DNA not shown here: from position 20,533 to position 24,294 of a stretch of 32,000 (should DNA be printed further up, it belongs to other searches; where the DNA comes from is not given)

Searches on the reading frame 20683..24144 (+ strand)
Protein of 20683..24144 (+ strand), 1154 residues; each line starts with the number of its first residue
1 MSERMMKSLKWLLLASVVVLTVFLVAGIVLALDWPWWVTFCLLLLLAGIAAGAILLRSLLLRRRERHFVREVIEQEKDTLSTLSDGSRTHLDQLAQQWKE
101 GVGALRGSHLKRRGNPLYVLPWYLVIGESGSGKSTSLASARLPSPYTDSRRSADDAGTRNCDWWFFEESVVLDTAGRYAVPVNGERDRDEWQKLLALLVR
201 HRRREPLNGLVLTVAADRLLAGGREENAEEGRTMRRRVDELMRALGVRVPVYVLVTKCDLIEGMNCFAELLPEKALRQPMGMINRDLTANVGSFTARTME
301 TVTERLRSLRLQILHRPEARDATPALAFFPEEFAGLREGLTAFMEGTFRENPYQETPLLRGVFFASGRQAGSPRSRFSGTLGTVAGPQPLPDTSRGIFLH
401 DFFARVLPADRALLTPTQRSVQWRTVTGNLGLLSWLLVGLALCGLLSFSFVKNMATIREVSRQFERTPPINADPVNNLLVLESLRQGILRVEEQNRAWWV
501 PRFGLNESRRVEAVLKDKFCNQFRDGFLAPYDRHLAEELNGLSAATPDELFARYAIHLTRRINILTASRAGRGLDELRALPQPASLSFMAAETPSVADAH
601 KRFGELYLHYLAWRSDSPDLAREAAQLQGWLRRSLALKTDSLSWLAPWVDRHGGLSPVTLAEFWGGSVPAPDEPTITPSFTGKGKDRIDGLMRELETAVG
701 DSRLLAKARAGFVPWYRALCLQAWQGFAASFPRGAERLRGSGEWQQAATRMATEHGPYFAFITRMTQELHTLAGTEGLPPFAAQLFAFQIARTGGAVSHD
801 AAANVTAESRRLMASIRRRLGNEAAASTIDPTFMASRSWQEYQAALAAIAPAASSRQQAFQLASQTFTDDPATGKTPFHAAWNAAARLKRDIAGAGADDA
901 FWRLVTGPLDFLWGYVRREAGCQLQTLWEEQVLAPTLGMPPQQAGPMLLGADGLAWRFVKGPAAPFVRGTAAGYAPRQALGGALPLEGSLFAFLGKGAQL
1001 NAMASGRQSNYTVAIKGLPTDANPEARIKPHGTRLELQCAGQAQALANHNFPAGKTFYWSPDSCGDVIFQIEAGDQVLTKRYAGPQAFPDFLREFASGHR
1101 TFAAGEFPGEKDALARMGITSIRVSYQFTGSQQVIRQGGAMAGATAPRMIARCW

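Call 3: search_protein_families(library=pfam, proteins=[window:20683-24144:+], max_evalue=0.01)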
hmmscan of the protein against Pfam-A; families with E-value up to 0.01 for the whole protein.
window:20683-24144:+ (1154 aa): 2 families
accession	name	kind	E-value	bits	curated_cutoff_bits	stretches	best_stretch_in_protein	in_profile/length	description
PF14331.11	IcmF-related_N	-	3.6e-72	243.2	25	1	185-433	2-257/259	IcmF-related N-terminal domain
PF06761.17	IcmF-related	-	0.00064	19.7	27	1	480-551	3-75/308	Intracellular multiplication and human macrophage-killing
